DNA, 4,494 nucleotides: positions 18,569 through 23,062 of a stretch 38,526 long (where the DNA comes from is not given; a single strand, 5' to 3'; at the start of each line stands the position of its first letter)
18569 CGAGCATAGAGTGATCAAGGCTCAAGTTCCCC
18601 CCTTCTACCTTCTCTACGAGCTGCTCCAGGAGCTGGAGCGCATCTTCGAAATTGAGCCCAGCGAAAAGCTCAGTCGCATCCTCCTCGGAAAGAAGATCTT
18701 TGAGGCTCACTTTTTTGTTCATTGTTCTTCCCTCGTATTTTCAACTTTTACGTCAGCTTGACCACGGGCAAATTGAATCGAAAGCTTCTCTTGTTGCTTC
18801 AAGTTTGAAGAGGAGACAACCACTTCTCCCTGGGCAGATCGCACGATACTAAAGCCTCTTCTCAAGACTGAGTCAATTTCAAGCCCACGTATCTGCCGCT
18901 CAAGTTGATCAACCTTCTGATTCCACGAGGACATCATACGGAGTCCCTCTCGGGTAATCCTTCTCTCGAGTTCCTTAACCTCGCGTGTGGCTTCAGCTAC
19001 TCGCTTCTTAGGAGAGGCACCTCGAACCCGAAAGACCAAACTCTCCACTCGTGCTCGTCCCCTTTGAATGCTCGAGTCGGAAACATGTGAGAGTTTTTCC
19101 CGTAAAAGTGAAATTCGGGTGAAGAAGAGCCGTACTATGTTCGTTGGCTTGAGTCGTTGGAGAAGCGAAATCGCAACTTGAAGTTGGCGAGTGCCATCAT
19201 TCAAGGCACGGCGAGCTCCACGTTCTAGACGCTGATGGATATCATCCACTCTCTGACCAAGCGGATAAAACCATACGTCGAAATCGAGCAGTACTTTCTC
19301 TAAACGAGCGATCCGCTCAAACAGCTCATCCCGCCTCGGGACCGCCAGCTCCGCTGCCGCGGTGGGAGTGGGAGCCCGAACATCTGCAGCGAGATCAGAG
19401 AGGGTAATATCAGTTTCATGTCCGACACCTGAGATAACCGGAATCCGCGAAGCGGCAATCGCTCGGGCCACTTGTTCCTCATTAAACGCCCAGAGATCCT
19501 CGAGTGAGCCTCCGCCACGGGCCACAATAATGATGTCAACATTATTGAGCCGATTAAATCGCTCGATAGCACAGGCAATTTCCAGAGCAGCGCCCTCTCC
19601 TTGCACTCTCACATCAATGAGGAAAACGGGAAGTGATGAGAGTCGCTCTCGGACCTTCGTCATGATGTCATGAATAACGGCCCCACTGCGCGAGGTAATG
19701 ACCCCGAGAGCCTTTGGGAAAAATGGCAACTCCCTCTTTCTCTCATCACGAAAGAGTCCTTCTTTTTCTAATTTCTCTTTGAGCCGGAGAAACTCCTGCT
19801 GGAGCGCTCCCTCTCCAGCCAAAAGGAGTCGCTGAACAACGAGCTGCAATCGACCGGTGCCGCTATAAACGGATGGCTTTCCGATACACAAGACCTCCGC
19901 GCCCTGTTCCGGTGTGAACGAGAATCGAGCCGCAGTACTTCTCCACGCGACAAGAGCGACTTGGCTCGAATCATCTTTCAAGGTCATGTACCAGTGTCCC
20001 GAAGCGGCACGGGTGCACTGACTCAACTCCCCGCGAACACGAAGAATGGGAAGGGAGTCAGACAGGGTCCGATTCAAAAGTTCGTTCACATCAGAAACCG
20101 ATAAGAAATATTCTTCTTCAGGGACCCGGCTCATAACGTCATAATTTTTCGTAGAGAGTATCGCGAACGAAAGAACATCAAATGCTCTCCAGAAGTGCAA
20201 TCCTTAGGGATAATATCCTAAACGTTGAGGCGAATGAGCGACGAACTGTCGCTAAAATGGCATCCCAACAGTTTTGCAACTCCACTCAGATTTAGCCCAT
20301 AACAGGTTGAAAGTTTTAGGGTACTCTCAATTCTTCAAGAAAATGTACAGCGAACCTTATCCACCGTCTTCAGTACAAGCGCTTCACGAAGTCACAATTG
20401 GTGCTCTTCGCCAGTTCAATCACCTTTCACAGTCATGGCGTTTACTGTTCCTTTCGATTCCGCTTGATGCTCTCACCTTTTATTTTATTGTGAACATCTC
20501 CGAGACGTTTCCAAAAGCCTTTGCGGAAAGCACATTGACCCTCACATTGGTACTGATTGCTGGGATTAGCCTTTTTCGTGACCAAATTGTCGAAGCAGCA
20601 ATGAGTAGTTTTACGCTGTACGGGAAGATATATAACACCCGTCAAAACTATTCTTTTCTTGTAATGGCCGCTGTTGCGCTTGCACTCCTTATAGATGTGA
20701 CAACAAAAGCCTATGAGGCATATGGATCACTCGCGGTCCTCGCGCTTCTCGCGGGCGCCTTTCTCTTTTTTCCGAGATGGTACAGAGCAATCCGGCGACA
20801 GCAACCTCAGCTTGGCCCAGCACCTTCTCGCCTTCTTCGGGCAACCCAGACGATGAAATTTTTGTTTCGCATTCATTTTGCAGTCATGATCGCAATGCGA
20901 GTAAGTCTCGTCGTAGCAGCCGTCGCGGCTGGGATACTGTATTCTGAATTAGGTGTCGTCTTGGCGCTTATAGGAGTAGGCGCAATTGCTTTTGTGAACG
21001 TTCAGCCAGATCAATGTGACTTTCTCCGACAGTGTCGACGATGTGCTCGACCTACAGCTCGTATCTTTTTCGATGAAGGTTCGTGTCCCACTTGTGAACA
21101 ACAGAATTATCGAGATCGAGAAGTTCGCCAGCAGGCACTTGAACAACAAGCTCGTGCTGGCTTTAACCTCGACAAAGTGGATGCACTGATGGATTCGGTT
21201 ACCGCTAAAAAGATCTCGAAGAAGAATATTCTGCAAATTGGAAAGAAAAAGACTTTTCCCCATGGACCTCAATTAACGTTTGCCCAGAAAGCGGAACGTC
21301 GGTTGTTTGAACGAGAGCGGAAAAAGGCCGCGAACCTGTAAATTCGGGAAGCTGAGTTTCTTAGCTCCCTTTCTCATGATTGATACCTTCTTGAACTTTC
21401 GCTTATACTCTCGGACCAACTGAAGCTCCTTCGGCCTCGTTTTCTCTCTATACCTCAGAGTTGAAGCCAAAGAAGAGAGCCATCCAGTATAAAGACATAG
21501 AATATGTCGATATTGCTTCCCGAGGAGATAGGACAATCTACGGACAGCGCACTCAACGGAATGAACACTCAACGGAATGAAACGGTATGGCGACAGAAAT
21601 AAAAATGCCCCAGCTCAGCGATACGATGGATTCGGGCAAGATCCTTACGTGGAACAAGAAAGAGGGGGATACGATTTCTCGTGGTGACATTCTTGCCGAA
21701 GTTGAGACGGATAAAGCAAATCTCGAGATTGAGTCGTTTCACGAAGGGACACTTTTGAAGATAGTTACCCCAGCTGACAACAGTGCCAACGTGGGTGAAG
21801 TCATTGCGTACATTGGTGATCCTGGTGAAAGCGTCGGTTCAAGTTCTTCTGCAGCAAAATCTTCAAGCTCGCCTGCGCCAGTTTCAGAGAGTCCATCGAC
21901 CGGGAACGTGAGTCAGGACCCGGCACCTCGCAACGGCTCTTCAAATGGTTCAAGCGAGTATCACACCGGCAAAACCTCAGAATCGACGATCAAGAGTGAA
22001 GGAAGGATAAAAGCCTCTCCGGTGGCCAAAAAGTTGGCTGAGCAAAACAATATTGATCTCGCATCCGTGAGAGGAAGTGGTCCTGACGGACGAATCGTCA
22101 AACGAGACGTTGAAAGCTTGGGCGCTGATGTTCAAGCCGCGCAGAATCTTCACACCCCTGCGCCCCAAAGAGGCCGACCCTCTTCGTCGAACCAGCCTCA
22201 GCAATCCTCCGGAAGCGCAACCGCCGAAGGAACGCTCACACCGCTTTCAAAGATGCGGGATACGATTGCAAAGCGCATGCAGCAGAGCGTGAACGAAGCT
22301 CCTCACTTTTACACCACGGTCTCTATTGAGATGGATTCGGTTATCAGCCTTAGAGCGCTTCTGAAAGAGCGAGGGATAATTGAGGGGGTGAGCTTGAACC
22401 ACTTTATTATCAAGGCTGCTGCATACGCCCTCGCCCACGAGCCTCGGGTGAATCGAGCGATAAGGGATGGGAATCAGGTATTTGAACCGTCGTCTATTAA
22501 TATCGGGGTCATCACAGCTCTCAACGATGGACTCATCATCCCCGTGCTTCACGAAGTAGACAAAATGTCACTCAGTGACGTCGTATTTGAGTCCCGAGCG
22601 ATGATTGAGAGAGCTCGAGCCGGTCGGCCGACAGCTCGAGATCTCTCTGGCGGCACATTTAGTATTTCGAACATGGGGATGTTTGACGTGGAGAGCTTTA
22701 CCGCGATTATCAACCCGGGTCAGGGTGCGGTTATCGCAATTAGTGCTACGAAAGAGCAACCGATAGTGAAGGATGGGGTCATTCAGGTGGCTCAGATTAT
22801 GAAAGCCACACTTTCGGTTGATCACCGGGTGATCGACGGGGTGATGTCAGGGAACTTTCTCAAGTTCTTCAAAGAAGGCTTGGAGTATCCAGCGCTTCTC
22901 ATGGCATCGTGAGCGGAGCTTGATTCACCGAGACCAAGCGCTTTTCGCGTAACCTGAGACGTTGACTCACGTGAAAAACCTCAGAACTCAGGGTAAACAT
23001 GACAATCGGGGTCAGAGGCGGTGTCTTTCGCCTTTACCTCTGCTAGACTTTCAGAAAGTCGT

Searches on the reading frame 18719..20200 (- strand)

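Call 31: search_protein_families(library=pfam, proteins=[window:18719-20200:-], max_evalue=0.001)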
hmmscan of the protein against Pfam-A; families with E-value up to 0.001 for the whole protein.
window:18719-20200:- (493 aa): 3 families
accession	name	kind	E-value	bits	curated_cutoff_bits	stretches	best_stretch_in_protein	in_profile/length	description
PF02601.20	Exonuc_VII_L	-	1.6e-96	323.9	35.9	1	149-484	1-314/315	Exonuclease VII, large subunit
PF13742.12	tRNA_anti_2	-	9.3e-26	90.3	27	1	33-124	1-93/95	OB-fold nucleic acid binding domain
PF01336.31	tRNA_anti-codon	-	7.4e-11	42.3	27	1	54-125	2-72/75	OB-fold nucleic acid binding domain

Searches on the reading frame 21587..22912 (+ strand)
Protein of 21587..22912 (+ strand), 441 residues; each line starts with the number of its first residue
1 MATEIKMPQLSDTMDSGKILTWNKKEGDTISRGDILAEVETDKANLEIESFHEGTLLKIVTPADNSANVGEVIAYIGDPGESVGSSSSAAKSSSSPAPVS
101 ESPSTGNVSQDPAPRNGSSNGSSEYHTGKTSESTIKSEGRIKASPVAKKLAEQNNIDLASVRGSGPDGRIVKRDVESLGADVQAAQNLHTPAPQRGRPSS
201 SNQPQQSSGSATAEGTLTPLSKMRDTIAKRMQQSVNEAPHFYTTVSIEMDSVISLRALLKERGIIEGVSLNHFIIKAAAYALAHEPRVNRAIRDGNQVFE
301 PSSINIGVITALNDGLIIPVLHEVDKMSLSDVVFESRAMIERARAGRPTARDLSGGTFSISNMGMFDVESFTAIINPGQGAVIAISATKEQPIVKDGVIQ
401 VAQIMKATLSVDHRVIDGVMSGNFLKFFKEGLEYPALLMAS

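Call 45: search_protein_families(library=pfam, proteins=[window:21587-22912:+], max_evalue=0.0001)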
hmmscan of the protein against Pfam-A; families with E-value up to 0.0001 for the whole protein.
window:21587-22912:+ (441 aa): 3 families
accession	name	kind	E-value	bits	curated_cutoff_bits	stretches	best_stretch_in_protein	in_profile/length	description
PF00198.28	2-oxoacid_dh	-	4.7e-69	232.8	23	1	216-439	5-231/232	2-oxoacid dehydrogenases acyltransferase (catalytic domain)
PF00364.28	Biotin_lipoyl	-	2e-18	66.4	22.1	1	4-76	2-73/73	Biotin-requiring enzyme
PF02817.22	E3_binding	-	1.2e-16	61.1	23.7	1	141-176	1-36/36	e3 binding domain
